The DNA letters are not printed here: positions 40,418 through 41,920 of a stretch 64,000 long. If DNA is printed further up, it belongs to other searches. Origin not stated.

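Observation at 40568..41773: FRG-domain protein fused to TPR repeats as a candidate sensor/effector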

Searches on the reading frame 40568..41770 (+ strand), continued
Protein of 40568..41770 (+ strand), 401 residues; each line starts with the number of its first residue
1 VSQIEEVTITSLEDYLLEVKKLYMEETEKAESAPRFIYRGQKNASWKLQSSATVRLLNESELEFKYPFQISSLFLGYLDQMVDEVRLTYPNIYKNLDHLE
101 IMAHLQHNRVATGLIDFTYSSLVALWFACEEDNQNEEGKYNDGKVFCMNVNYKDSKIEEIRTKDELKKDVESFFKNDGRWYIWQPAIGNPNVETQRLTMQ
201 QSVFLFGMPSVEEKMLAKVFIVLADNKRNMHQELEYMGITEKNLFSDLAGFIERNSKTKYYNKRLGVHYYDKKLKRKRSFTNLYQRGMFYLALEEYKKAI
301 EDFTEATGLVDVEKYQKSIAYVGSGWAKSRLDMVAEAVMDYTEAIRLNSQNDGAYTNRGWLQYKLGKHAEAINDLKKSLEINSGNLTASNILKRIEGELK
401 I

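Call 18: search_solved_structures(query=A1, max_evalue=10, show_alignments=2)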
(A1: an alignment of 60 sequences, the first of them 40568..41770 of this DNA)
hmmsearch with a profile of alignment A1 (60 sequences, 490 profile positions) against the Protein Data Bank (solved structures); distinct sequences matched with E-value up to 10: 354 (the best 60 are shown).
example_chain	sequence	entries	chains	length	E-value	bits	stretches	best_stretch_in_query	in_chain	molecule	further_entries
9qhb_A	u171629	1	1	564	1.2e-112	380.5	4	273-448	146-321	Engineered tetratricopeptide repeat protein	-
8bu0_A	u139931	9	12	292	2.9e-62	214.3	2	269-448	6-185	Consensus tetratricopeptide repeat protein | Crystal structure of an 8-repeat consensus TPR superhelix with Zinc. | Monomer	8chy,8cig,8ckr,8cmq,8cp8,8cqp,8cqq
7yeh_B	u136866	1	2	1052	2.7e-55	191.3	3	293-448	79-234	UDP-N-acetylglucosamine--peptide N-acetylglucosaminyltransferase 110 kDa subunit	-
7yea_A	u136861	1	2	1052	2.8e-55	191.3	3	293-448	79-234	UDP-N-acetylglucosamine--peptide N-acetylglucosaminyltransferase 110 kDa subunit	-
7ntf_A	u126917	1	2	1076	2.8e-55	191.3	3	293-449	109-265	Isoform 1 of UDP-N-acetylglucosamine--peptide N-acetylglucosaminyltransferase 110 kDa subu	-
9qhc_A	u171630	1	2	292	1.8e-54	188.5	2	269-419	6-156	Engineered tetratricopeptide repeat protein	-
7y4i_A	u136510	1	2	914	6.2e-47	163.7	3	286-453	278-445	Probable UDP-N-acetylglucosamine--peptide N-acetylglucosaminyltransferase SPINDLY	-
8dtf_A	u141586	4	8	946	7.1e-47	163.5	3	286-453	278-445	Probable UDP-N-acetylglucosamine--peptide N-acetylglucosaminyltransferase SPINDLY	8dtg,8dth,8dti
1w3b_A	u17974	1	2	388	2.1e-45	158.7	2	284-450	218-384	UDP-N-ACETYLGLUCOSAMINE--PEPTIDE N-ACETYLGLUCOSAMINYLTRANSFERASE 110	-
6eou_A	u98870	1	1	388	4.2e-45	157.7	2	293-449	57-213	UDP-N-acetylglucosamine--peptide N-acetylglucosaminyltransferase 110 kDa subunit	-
9pkq_A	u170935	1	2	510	1.8e-37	132.5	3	247-408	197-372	Mitochondrial import receptor subunit TOM70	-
7kdt_A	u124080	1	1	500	2.1e-37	132.3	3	247-408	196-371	Mitochondrial import receptor subunit TOM70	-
9yr4_A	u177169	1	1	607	3.5e-37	131.6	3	248-409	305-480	Mitochondrial import receptor subunit TOM70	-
7dhg_C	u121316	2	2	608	3.5e-37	131.5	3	248-409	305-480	Mitochondrial import receptor subunit TOM70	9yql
9hb4_G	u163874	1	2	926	3.9e-32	114.9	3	301-417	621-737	Sperm-associated antigen 1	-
1na0_A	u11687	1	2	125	2.8e-24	89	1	301-418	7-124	designed protein CTPR3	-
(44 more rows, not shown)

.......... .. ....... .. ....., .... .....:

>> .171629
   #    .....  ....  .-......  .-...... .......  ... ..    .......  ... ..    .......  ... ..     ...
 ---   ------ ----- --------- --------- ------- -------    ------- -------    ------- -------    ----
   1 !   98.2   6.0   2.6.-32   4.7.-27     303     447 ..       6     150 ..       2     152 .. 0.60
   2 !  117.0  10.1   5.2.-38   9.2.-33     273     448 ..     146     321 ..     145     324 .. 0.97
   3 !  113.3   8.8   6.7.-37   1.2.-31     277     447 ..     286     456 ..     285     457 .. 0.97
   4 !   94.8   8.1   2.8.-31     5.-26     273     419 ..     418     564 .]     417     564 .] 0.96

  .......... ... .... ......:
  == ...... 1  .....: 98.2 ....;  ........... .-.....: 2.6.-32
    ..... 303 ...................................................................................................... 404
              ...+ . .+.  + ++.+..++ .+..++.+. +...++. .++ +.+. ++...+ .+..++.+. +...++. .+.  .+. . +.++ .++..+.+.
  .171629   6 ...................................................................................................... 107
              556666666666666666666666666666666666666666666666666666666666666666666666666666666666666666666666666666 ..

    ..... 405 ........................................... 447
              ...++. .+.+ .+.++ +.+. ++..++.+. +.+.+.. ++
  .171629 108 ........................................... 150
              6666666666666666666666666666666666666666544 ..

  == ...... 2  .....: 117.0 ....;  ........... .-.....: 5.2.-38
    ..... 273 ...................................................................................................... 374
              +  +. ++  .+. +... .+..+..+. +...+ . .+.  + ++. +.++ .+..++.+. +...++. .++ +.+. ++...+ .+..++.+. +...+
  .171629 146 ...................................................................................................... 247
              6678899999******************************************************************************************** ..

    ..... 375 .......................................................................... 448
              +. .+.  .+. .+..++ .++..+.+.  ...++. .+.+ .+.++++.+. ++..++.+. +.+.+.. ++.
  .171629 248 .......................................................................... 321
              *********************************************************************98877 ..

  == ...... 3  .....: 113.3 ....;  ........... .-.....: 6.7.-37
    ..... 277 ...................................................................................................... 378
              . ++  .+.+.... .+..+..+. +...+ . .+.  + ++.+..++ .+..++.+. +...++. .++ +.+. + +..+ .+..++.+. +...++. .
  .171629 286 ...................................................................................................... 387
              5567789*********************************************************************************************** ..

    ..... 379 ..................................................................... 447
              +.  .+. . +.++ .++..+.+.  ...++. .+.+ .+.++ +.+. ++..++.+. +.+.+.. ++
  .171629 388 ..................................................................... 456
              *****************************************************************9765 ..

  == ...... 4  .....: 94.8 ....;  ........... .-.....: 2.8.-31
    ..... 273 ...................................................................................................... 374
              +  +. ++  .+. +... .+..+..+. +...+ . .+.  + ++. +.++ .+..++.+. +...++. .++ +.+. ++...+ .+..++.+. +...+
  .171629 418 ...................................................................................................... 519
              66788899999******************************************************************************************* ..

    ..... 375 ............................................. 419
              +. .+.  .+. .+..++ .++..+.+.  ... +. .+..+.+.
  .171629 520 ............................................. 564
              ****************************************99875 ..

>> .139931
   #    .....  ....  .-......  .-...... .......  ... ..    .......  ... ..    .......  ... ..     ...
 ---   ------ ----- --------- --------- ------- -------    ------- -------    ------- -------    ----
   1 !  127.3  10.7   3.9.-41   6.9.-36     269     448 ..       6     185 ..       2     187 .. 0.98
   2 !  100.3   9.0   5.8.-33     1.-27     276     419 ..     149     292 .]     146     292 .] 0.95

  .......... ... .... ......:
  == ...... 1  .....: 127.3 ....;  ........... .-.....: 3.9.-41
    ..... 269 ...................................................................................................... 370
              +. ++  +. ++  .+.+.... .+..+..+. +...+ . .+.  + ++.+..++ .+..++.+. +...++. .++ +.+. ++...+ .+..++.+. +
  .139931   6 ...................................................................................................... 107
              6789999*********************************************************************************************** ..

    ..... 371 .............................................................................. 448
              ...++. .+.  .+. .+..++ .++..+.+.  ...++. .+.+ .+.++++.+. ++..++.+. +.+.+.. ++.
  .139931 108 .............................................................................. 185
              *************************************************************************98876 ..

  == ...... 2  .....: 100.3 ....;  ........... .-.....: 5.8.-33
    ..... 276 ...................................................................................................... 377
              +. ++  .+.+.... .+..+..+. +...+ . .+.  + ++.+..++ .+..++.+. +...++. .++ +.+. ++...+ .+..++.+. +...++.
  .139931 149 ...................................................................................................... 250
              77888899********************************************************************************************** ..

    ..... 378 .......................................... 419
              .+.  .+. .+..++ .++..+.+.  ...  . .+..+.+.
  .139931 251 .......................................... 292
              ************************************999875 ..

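Call 19: search_protein_families(library=ncbifam, proteins=[window:40568-41770:+], max_evalue=0.01)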
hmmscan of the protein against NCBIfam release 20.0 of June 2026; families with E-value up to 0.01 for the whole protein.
window:40568-41770:+ (401 aa): 7 families
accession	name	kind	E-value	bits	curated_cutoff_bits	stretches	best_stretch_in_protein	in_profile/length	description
NF040959.1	MamA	equivalog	1.2e-09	37.9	200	1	262-382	86-203/204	magnetosome protein MamA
TIGR00990.1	3a0801s09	subfamily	1.2e-05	24.2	757.25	1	263-386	319-433/615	mitochondrial import receptor subunit TOM70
NF047558.1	TPR_END_plus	domain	0.0012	18.8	32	0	355-384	2-31/56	TPR end-of-group domain-containing protein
TIGR02521.1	type_IV_pilW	equivalog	0.0014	18.2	154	0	284-375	35-122/234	type IV pilus biogenesis/stability protein PilW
TIGR02552.1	LcrH_SycD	equivalog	0.0016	18.1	104.8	1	280-398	18-132/136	SycD/LcrH family type III secretion system chaperone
TIGR02917.1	PEP_TPR_lipo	equivalog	0.0027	15.6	312.2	1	285-395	402-508/899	XrtA/PEP-CTERM system TPR-repeat protein PrsT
NF002725.1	PRK02603.1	equivalog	0.007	16.4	143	0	275-374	31-128/173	photosystem I assembly protein Ycf3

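Call 24: predict_structure(alignment_id=A1)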
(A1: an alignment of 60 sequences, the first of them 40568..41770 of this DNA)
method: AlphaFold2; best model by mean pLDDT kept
length: 401 residues; sequences in the alignment: 60
mean_pLDDT: 78.9   pTM: 0.69
mean pLDDT of the five models: 78.9, 76.3, 61.5, 55.7, 55.0
residues with pLDDT >= 90: 149; 70-90: 129; 50-70: 88; < 50: 35
segments of 3 or more residues with pLDDT < 50: 109-114, 187-200, 248-259
pLDDT, mean of each block of 10 residues (from residue 1): 81 96 88 84 80 64 58 70 70 75 59 61 89 70 90 73 70 63 56 40 63 86 93 89 58 44 68 87 87 89 95 93 96 97 98 97 95 98 92 92 83
secondary structure, 60 per line:
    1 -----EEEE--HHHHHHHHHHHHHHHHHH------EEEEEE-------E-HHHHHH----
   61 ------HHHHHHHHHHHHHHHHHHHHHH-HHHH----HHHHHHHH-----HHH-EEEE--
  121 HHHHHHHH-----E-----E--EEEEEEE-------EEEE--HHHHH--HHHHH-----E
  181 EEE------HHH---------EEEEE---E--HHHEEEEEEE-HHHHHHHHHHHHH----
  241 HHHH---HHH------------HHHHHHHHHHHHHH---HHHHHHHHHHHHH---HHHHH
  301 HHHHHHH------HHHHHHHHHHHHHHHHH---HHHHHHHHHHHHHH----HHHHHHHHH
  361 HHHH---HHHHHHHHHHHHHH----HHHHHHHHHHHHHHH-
elements in order: E6-9 H12-29 E36-41 H51-56 H67-88 H90-93 H98-105 E115-118 H121-128 E143-149 E157-160 H163-167 H170-174 E180-183 E202-206 E216-222 H224-236 H241-244 H263-276 H280-292 H296-307 H314-330 H334-347 H352-364 H368-381 H386-400

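Call 25: find_encoding_contigs(protein=P0001, flank=8000, max_places=4)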
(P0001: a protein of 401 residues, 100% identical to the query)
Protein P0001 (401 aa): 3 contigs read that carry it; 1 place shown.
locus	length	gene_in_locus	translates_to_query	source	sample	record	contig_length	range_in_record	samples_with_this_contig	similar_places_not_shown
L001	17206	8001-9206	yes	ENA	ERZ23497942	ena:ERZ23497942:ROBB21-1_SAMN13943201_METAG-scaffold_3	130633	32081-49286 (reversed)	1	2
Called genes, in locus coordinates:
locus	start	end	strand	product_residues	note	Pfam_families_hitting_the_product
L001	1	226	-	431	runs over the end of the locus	PF00275:EPSP_synthase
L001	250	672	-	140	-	-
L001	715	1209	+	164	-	PF06172:Cupin_5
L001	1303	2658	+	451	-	PF00772:DnaB, PF03796:DnaB_C, PF13481:AAA_25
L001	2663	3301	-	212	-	-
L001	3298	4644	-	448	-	PF13660:DUF4147, PF05161:MOFRL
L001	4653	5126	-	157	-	PF01257:2Fe-2S_thioredx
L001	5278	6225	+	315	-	-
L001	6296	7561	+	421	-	PF13428:TPR_14 (faint), PF07719:TPR_2 (faint), PF13174:TPR_6 (faint), PF24575:TPR_Slam (faint), PF14559:TPR_19 (weak), PF04575:SlipAM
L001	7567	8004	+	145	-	-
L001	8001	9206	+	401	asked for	PF08867:FRG, PF13414:TPR_11 (faint), PF07719:TPR_2 (faint), PF13181:TPR_8 (faint), PF13424:TPR_12 (faint), PF13431:TPR_17 (faint), PF00515:TPR_1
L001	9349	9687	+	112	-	-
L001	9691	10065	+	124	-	PF12760:Zn_ribbon_IS1595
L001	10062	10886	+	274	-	PF01555:N6_N4_Mtase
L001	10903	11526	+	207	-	-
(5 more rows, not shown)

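Call 28: find_encoding_contigs(protein=P0016, flank=10000, max_places=2)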
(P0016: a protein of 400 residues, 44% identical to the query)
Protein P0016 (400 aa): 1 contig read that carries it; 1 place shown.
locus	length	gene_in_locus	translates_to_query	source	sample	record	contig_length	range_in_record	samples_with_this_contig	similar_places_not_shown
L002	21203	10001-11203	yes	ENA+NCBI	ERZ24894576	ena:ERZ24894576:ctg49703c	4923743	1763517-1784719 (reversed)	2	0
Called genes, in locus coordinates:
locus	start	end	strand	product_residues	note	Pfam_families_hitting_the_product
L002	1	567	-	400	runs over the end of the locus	PF02515:CoA_transf_3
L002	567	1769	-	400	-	PF02515:CoA_transf_3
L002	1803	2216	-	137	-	PF12172:zf-ChsH2, PF01796:OB_ChsH2_C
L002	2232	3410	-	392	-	PF00108:Thiolase_N (weak), PF22691:Thiolase_C_1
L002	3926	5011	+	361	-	-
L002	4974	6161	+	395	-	PF10923:BrxC_BrxD (faint), PF20703:nSTAND1 (faint), PF13401:AAA_22 (weak)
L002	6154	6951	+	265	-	-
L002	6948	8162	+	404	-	PF01555:N6_N4_Mtase (faint), PF01170:UPF0020 (faint)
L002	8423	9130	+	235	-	PF01925:TauE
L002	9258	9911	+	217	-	PF10936:DUF2617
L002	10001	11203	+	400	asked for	PF08867:FRG, PF00515:TPR_1 (weak), PF07719:TPR_2 (faint), PF13181:TPR_8 (faint), PF13424:TPR_12 (faint), PF13414:TPR_11, PF13432:TPR_16 (weak), PF13371:TPR_9 (weak), +1 more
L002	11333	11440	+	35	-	-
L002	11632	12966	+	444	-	PF00296:Bac_luciferase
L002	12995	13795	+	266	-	PF01557:FAA_hydrolase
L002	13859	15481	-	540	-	PF00587:tRNA-synt_2b, PF03129:HGTP_anticodon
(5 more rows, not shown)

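Call 29: find_encoding_contigs(protein=P0003, flank=10000, max_places=2)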
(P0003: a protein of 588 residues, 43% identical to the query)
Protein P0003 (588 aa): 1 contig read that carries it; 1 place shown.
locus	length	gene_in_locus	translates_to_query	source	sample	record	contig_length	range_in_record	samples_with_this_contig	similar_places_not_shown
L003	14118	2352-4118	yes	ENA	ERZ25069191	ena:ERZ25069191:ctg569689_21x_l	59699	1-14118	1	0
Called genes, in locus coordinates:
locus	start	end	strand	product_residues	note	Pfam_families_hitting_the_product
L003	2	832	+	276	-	?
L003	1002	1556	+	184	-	PF13280:WYL (weak)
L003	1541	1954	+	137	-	-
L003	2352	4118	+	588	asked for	PF08867:FRG, PF13414:TPR_11, PF00515:TPR_1, PF13414:TPR_11, PF13371:TPR_9, PF13414:TPR_11, PF00515:TPR_1, PF13432:TPR_16, +39 more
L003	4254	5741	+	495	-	PF08867:FRG, PF00515:TPR_1 (weak), PF07719:TPR_2 (weak), PF13371:TPR_9 (weak), PF13414:TPR_11, PF13432:TPR_16, PF00515:TPR_1 (weak), PF13414:TPR_11, +16 more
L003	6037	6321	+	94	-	PF05015:HigB-like_toxin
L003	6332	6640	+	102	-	PF01381:HTH_3, PF13443:HTH_26 (weak), PF13560:HTH_31 (weak)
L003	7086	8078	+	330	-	-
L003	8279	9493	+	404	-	PF13289:SIR2_2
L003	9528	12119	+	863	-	-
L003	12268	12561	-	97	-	PF21716:dnstrm_HI1420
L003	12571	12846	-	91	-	PF05973:Gp49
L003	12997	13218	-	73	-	PF02452:PemK_toxin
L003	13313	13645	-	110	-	-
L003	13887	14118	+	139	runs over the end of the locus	PF08780:NTase_sub_bind, PF01934:HepT-like (weak)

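Call 30: find_encoding_contigs(protein=P0010, flank=10000, max_places=2)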
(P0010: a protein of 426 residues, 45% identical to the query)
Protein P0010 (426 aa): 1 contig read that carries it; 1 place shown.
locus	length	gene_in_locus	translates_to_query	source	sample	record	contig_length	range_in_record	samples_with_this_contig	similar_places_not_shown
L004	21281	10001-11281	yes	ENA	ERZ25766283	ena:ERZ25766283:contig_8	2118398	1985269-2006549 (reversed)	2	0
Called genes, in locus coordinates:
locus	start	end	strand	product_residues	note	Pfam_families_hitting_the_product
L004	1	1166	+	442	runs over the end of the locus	PF00909:Ammonium_transp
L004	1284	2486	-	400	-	PF02515:CoA_transf_3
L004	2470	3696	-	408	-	PF02515:CoA_transf_3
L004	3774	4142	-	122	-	PF12172:zf-ChsH2, PF01796:OB_ChsH2_C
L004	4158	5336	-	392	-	PF00108:Thiolase_N (weak), PF22691:Thiolase_C_1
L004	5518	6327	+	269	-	PF01925:TauE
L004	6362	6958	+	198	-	PF10936:DUF2617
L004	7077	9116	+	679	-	PF02384:N6_Mtase (faint)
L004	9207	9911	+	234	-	-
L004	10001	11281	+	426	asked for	PF08867:FRG, PF13414:TPR_11, PF00515:TPR_1, PF13414:TPR_11, PF13431:TPR_17, PF00515:TPR_1, PF07719:TPR_2, PF13414:TPR_11, +15 more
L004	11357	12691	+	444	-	PF00296:Bac_luciferase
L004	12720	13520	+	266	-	PF01557:FAA_hydrolase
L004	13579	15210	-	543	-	PF00587:tRNA-synt_2b, PF03129:HGTP_anticodon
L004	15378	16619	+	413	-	PF02515:CoA_transf_3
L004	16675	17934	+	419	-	PF00474:SSF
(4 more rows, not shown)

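Call 31: fold_search(model_id=the predicted structure, library=pdb)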
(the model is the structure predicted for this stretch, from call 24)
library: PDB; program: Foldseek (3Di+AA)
matches with E <= 10: 1576; with E <= 0.001: 238
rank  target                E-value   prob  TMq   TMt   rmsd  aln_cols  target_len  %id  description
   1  3vty_D                4.0e-06  1.00  0.31  0.69   2.2       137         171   25  Crystal structure of MamA (released 2012-10-31)
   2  9gzg_A                4.9e-06  1.00  0.32  0.82   1.5       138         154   25  Crystal structure of CTPR4E4 mutant (released 2025-10-15)
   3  1na0_A                5.1e-06  1.00  0.28  0.87   1.9       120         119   28  Design of Stable alpha-Helical Arrays from an Idealized TPR Motif (released 2003-06-03)
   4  9qhb                  5.7e-06  1.00  0.32  0.46   1.8       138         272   27  Crystal structure of 16-repeat CTPR protein with eliminated coordination sites (released 2025-10-22)
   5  4cgv_C                7.2e-06  1.00  0.29  0.88   1.8       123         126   28  First TPR of Spaghetti (RPAP3) bound to HSP90 peptide SRMEEVD (released 2014-05-14)
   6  8chy                  9.3e-06  1.00  0.32  0.46   1.9       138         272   27  Crystal structure of an 8-repeat consensus TPR superhelix with Zinc. (released 2024-02-21)
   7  4cgv_B                9.7e-06  1.00  0.28  0.87   1.8       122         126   29  First TPR of Spaghetti (RPAP3) bound to HSP90 peptide SRMEEVD (released 2014-05-14)
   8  2vyi_B                1.1e-05  1.00  0.28  0.89   1.7       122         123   27  Crystal Structure of the TPR domain of Human SGT (released 2008-08-12)
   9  5lyp                  1.1e-05  1.00  0.29  0.80   3.9       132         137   23  Crystal structure of the Tpr Domain of Sgt2. (released 2017-10-25)
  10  2dba_MODEL_1_A        1.2e-05  1.00  0.29  0.76   1.3       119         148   22  The solution structure of the tetratrico peptide repeat of human Smooth muscle cell associated protein-1, isof (released 2006-06-15)
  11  6gxz_C                1.4e-05  1.00  0.27  0.69   1.5       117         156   27  Crystal structure of the human RPAP3(TPR2)-PIH1D1(CS) complex (released 2018-08-08)
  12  3vty_C                1.4e-05  1.00  0.31  0.67   2.2       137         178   25  Crystal structure of MamA (released 2012-10-31)
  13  3vty_A                1.5e-05  1.00  0.31  0.70   1.7       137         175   25  Crystal structure of MamA (released 2012-10-31)
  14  8cqp_C                1.5e-05  1.00  0.28  0.81   1.5       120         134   29  Crystal structure of an 8-repeat consensus TPR superhelix with Calcium (low concentration) (released 2024-03-27)
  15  5g04_K                1.7e-05  1.00  0.32  0.26   2.1       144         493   18  Structure of the human APC-Cdc20-Hsl1 complex (released 2016-05-25)
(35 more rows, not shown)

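Call 36: find_encoding_contigs(protein=P0002, flank=5000, max_places=2)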
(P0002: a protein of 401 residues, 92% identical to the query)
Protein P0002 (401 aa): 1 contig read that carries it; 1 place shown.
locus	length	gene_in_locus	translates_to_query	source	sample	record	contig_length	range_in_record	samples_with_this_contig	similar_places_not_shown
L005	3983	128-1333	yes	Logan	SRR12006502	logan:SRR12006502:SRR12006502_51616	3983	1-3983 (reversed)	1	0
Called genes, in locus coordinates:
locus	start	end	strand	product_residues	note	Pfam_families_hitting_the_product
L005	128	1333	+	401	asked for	PF08867:FRG, PF13414:TPR_11 (faint), PF13371:TPR_9 (faint), PF13424:TPR_12 (faint), PF13431:TPR_17 (faint), PF00515:TPR_1, PF07719:TPR_2 (weak), PF13181:TPR_8 (weak)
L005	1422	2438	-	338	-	PF01844:HNH (weak)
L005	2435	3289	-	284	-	PF01555:N6_N4_Mtase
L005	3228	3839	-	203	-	PF05063:MT-A70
